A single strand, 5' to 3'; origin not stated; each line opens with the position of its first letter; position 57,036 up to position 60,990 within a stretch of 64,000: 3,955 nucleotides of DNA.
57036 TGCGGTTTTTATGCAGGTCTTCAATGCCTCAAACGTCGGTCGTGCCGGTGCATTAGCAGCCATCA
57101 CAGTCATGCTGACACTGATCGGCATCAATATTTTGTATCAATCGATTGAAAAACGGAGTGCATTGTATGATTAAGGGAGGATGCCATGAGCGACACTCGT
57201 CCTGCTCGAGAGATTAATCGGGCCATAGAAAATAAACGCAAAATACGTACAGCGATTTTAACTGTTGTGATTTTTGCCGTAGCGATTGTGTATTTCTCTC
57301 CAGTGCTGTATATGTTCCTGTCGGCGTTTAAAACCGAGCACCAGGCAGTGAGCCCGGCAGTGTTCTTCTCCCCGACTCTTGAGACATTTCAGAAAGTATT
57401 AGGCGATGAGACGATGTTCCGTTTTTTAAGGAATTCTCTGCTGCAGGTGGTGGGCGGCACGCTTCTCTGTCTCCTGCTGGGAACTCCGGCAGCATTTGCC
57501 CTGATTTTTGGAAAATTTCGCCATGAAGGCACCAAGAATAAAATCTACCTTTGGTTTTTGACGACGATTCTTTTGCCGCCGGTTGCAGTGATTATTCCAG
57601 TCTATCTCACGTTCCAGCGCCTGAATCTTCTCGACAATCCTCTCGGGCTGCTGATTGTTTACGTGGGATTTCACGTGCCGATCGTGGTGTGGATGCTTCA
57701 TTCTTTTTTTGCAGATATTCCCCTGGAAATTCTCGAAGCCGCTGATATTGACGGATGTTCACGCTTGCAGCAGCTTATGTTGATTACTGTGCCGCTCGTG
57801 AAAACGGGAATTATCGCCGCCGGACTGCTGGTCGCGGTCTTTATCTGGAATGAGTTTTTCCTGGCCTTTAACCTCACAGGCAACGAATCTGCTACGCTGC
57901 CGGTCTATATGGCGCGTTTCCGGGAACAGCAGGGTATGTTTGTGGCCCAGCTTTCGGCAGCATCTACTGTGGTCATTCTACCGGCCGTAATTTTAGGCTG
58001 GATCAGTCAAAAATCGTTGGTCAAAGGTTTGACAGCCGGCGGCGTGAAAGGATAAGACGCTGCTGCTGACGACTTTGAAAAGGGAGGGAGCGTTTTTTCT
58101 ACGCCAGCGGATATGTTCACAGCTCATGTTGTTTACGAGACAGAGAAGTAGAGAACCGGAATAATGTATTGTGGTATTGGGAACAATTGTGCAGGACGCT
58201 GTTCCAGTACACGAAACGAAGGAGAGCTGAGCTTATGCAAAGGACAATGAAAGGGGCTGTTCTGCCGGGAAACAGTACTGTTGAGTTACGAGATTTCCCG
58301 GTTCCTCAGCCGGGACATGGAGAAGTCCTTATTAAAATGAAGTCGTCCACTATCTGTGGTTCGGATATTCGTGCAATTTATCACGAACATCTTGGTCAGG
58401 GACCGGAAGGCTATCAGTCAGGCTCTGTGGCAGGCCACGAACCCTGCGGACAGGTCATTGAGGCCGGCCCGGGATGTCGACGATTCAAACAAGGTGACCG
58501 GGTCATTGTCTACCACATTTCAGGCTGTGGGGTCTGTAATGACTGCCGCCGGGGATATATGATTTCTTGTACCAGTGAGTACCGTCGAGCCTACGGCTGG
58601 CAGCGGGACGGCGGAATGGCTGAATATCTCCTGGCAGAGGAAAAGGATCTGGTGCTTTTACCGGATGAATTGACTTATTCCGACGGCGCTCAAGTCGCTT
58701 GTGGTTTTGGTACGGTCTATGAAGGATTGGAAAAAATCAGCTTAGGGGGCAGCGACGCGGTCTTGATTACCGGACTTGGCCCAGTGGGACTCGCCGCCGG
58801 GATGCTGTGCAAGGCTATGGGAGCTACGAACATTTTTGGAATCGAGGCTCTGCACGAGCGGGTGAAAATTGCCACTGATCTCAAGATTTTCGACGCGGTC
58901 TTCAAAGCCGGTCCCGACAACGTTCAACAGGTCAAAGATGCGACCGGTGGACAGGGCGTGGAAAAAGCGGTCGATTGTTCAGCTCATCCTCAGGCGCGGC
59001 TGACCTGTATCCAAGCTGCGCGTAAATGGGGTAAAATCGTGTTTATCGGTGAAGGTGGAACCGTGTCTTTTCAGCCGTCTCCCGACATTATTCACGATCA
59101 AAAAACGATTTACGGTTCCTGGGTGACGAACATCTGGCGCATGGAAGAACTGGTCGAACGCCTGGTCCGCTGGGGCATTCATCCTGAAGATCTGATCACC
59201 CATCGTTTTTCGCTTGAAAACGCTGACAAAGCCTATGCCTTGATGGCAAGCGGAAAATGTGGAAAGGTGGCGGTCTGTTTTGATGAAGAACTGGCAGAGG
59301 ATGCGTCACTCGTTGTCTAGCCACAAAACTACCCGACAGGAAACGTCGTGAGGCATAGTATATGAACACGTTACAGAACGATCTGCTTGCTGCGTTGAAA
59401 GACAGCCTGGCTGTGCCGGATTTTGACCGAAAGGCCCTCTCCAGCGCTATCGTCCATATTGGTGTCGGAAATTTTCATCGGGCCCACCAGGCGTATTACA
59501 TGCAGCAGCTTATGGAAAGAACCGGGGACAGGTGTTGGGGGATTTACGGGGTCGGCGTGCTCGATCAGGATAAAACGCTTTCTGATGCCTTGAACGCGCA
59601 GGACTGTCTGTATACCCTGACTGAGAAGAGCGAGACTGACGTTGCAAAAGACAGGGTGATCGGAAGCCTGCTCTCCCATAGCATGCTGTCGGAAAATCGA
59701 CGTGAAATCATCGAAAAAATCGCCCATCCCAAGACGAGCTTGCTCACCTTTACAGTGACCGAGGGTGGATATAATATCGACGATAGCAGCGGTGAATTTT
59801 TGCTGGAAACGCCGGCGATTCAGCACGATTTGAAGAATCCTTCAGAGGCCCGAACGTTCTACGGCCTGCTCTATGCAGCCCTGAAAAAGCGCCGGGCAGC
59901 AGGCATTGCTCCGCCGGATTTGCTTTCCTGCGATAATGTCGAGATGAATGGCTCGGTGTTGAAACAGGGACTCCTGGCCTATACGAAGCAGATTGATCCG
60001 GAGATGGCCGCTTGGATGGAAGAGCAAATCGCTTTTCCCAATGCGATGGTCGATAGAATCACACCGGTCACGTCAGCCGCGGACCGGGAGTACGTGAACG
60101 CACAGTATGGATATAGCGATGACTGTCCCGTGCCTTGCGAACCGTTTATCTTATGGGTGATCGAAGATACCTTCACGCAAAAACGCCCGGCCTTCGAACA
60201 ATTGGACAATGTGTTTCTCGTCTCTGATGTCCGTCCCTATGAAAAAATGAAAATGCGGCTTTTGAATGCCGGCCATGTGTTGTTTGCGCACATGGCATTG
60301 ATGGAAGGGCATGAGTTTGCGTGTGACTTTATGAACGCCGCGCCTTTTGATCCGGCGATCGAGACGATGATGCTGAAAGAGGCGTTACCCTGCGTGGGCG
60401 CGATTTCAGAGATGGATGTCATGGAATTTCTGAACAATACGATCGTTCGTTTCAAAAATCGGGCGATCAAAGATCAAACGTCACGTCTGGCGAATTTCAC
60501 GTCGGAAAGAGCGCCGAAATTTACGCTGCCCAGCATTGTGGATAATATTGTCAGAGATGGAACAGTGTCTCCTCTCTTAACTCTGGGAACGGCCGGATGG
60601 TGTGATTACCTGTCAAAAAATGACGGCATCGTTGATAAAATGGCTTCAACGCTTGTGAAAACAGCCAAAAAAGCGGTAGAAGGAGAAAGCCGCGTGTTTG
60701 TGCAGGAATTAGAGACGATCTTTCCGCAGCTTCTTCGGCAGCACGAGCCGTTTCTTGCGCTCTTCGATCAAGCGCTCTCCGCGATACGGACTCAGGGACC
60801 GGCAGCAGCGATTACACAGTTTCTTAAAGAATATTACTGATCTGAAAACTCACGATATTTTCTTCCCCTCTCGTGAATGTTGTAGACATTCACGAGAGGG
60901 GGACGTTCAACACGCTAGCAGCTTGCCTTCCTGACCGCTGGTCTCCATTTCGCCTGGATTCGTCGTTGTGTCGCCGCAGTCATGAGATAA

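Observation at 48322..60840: Two near-identical sigma54 promoters wire an NtrC-type activator and two hybrid kinases to a polyol/sugar ABC-transporter and dehydrogenase operon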

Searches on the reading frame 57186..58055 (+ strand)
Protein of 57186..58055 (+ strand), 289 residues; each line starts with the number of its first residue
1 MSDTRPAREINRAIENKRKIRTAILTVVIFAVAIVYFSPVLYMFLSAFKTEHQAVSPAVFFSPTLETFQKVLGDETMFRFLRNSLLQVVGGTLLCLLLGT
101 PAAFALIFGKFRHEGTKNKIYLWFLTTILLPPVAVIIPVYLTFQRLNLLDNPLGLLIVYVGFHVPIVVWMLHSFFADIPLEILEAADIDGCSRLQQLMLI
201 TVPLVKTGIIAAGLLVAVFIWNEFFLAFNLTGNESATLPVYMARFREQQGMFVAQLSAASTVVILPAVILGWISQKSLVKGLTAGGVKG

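Call 4: search_protein_families(library=pfam, proteins=[window:57186-58055:+])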
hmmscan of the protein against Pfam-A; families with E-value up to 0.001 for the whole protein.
window:57186-58055:+ (289 aa): 1 family
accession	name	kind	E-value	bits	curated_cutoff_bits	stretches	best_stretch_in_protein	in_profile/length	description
PF00528.27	BPD_transp_1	-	6.7e-13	49.2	26.4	1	104-275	4-180/184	Binding-protein-dependent transport system inner membrane component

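Call 42: search_protein_families(library=ncbifam, proteins=[window:57186-58055:+], max_evalue=0.00001)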
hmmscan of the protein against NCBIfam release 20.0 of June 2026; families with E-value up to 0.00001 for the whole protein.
window:57186-58055:+ (289 aa): 12 families
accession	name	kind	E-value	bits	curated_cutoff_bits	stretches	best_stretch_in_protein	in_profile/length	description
NF040932.1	ABC_arch_GlcU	equivalog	4.5e-28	98.6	340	1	22-286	2-268/272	glucose ABC transporter permease GlcU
NF008231.0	PRK10998.1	equivalog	4.7e-17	62.5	261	1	77-289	81-296/296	maltose ABC transporter permease MalG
NF011624.0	PRK15050.1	equivalog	7.7e-14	51.5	247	1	144-245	153-254/297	2-aminoethylphosphonate ABC transporter permease subunit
NF008210.0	PRK10973.1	equivalog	3.3e-13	50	297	1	14-283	2-277/281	sn-glycerol-3-phosphate ABC transporter permease UgpE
NF007044.0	PRK09497.1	equivalog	3.6e-12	46.3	348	1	16-269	3-269/285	spermidine/putrescine ABC transporter permease PotB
NF007047.0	PRK09500.1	equivalog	1.6e-09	37.8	326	1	26-275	8-249/257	spermidine/putrescine ABC transporter permease PotC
TIGR01581.1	Mo_ABC_porter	hypoth_equivalog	2.2e-08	33.9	210.3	1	66-254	8-210/225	ABC transporter permease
NF007963.0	PRK10683.1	equivalog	1.2e-07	31.4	489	1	65-266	83-299/317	putrescine ABC transporter permease PotH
NF007889.0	PRK10592.1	equivalog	2.4e-07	30.6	476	1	19-274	6-260/281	putrescine ABC transporter permease PotI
NF040839.1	tungstate_WtpB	equivalog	2.6e-07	30.5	340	1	59-215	24-188/251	tungstate ABC transporter permease WtpB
TIGR03226.1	PhnU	equivalog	2.1e-06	27.4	283.45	0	18-242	34-269/311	2-aminoethylphosphonate ABC transporter permease subunit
NF040931.1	ABC_arch_GlcT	equivalog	3.4e-06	26.9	360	1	154-269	145-262/278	glucose ABC transporter permease GlcT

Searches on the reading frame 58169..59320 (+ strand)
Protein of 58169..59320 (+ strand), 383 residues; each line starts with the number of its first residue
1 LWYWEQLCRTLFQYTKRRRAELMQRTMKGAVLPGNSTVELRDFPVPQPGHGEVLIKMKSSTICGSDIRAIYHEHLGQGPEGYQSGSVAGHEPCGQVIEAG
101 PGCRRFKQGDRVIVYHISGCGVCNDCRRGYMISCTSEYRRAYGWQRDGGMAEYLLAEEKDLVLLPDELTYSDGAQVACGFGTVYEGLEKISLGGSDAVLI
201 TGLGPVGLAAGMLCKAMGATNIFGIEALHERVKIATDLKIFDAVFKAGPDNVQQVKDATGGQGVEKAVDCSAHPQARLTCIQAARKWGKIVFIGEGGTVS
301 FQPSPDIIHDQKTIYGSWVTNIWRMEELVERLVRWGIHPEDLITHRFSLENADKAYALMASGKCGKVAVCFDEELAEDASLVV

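Call 4: search_protein_families(library=pfam, proteins=[window:58169-59320:+])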
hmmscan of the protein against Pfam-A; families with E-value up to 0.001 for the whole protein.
window:58169-59320:+ (383 aa): 3 families
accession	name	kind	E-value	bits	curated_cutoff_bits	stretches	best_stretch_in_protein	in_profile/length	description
PF08240.17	ADH_N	-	3.1e-25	88.9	23.5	1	50-166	2-104/104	Alcohol dehydrogenase GroES-like domain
PF00107.32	ADH_zinc_N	-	3.1e-22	79.3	31.8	1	205-332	1-127/129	Zinc-binding dehydrogenase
PF16912.11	Glu_dehyd_C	-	2.8e-05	24.2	34.9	1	196-357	32-199/211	Glucose dehydrogenase C-terminus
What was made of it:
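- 58235..59320 (+): Zn-dependent medium-chain dehydrogenase (361 aa), a putative polyol dehydrogenase. Pfam ADH_N and ADH_zinc_N (call 4).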

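Call 42: search_protein_families(library=ncbifam, proteins=[window:58235-59320:+], max_evalue=0.00001)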
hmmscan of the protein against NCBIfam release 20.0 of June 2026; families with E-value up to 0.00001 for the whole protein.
window:58235-59320:+ (361 aa): 21 families
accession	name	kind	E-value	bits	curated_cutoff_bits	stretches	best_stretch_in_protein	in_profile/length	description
TIGR00692.1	tdh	equivalog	5.1e-49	167.1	458.35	1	14-347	9-338/340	L-threonine 3-dehydrogenase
NF041097.1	keto_inos_dh_IolM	equivalog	3.1e-48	164.4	450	1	3-347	27-387/389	scyllo-inosose 3-dehydrogenase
NF003808.0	PRK05396.1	equivalog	2e-47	161.8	380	1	14-347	11-338/341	L-threonine 3-dehydrogenase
NF010344.0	PRK13771.1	subfamily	1.3e-33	116.4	349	1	5-347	1-331/334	putative alcohol dehydrogenase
TIGR03366.1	HpnZ_proposed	hypoth_equivalog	1.4e-33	116.5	328.1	1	25-285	2-261/315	putative phosphonate catabolism associated alcohol dehydrogenase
NF007489.0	PRK10083.1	equivalog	8.8e-32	110.4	376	1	5-349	1-337/339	Zn-dependent oxidoreductase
NF041172.1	AcrlCoa_red_Thmprot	equivalog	3.2e-30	105.2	500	1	5-347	1-332/334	acryloyl-CoA reductase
TIGR03989.1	Rxyl_3153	subfamily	3.6e-30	105.5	440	1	6-342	3-363/370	NDMA-dependent alcohol dehydrogenase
NF006940.0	PRK09422.1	equivalog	2e-27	96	344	1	5-299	1-287/338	alcohol dehydrogenase AdhP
NF007642.0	PRK10309.1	equivalog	2.7e-25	89.3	550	1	5-333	1-329/347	galactitol-1-phosphate 5-dehydrogenase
TIGR02824.1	quinone_pig3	subfamily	2.6e-22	79.3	296.8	2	125-345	91-321/325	putative NAD(P)H quinone oxidoreductase, PIG3 family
TIGR02818.1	adh_III_F_hyde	equivalog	2.9e-22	79.3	543.95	2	13-114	11-107/368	S-(hydroxymethyl)glutathione dehydrogenase/class III alcohol dehydrogenase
TIGR03451.1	mycoS_dep_FDH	equivalog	6.8e-22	77.7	512.9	2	13-114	11-106/358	S-(hydroxymethyl)mycothiol dehydrogenase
NF007375.0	PRK09880.1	equivalog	3e-21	75.6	469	1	4-349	4-343/344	L-idonate 5-dehydrogenase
NF047908.1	AldhRedAhr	equivalog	6.7e-21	74.5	470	1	17-342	17-327/335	NADPH-dependent aldehyde reductase Ahr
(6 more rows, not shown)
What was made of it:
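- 58235..59320 (+): All NCBIfam hits are below their cut-offs (call 42).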

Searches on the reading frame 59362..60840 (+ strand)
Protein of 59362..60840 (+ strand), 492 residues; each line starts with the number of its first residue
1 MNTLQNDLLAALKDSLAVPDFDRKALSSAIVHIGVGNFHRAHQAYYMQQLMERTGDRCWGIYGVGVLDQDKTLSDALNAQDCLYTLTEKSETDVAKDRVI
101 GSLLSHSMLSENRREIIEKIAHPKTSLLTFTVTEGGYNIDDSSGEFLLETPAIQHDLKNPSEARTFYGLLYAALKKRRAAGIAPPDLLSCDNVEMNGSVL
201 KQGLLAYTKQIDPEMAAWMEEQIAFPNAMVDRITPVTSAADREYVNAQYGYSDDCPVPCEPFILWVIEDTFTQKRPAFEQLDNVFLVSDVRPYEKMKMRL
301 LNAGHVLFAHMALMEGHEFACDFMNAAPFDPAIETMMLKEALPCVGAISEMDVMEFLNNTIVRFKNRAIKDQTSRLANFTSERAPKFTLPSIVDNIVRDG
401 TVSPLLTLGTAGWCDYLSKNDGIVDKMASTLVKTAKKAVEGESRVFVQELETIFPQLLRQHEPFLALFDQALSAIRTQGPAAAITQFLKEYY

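Call 4: search_protein_families(library=pfam, proteins=[window:59362-60840:+])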
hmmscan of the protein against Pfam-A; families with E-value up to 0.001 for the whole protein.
window:59362-60840:+ (492 aa): 2 families
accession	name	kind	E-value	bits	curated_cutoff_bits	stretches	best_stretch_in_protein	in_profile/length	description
PF01232.29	Mannitol_dh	-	7.9e-49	166.8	27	1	29-279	2-198/199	Mannitol dehydrogenase Rossmann domain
PF08125.19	Mannitol_dh_C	-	2.2e-28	99.5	30.7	1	289-474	1-188/190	Mannitol dehydrogenase C-terminal domain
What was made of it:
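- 59362..60840 (+): Long-chain mannitol-dehydrogenase-family oxidoreductase (492 aa). Pfam Mannitol_dh and Mannitol_dh_C (call 4).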

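Call 8: find_encoding_contigs(protein=window:59362-60840:+, flank=10000, max_places=6)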
Protein window:59362-60840:+ (492 aa): 3 contigs read that carry it; 1 place shown.
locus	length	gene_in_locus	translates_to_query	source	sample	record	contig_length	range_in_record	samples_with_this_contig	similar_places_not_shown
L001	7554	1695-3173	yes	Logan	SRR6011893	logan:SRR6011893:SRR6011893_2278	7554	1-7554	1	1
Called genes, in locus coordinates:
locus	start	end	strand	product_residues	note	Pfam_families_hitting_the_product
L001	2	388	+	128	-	?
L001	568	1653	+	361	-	PF08240:ADH_N, PF00107:ADH_zinc_N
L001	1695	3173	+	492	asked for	PF01232:Mannitol_dh, PF08125:Mannitol_dh_C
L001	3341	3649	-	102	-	PF05437:AzlD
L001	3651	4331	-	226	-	PF03591:AzlC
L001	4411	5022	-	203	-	PF01810:LysE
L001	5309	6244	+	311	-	PF00294:PfkB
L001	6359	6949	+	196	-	PF00440:TetR_N, PF08359:TetR_C_4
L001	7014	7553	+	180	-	?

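Call 42: search_protein_families(library=ncbifam, proteins=[window:59362-60840:+], max_evalue=0.00001)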
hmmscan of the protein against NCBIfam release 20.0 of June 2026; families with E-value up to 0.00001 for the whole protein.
window:59362-60840:+ (492 aa): 11 families
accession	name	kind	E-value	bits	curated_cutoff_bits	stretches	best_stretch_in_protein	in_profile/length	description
NF011611.0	PRK15037.1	subfamily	3.6e-86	289.6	603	1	15-480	10-479/486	fructuronate reductase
NF043014.1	DArabDhDalD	equivalog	3.4e-83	279.8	600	1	31-417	2-385/452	D-arabinitol 4-dehydrogenase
NF002969.0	PRK03643.1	subfamily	2.4e-42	145.2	359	1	20-421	8-400/482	tagaturonate reductase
NF002647.0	PRK02318.1-3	equivalog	1.2e-16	61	357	1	169-378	101-297/384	mannitol-1-phosphate 5-dehydrogenase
NF002653.0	PRK02318.2-6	equivalog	1.5e-15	57.2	404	1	170-376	101-293/387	mannitol-1-phosphate 5-dehydrogenase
NF002652.0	PRK02318.2-5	equivalog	8.9e-15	54.6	356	1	174-377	105-291/377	mannitol-1-phosphate 5-dehydrogenase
NF002649.0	PRK02318.2-1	equivalog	7.5e-11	41.5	422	1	172-378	103-294/386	mannitol-1-phosphate 5-dehydrogenase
NF002646.0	PRK02318.1-2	equivalog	1.1e-09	38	368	1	173-376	102-293/382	mannitol-1-phosphate 5-dehydrogenase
NF002645.0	PRK02318.1-1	equivalog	1.2e-08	34.6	389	1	186-378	113-283/368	mannitol-1-phosphate 5-dehydrogenase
NF002648.0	PRK02318.1-4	equivalog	2.4e-08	33.7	719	1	173-375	102-292/382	mannitol-1-phosphate 5-dehydrogenase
NF002650.0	PRK02318.2-2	equivalog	7.1e-08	31.9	359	1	184-377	115-296/388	mannitol-1-phosphate 5-dehydrogenase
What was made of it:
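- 59362..60840 (+): The nearest NCBIfam families are fructuronate reductase and D-arabinitol 4-dehydrogenase, both below their cut-offs (call 42).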
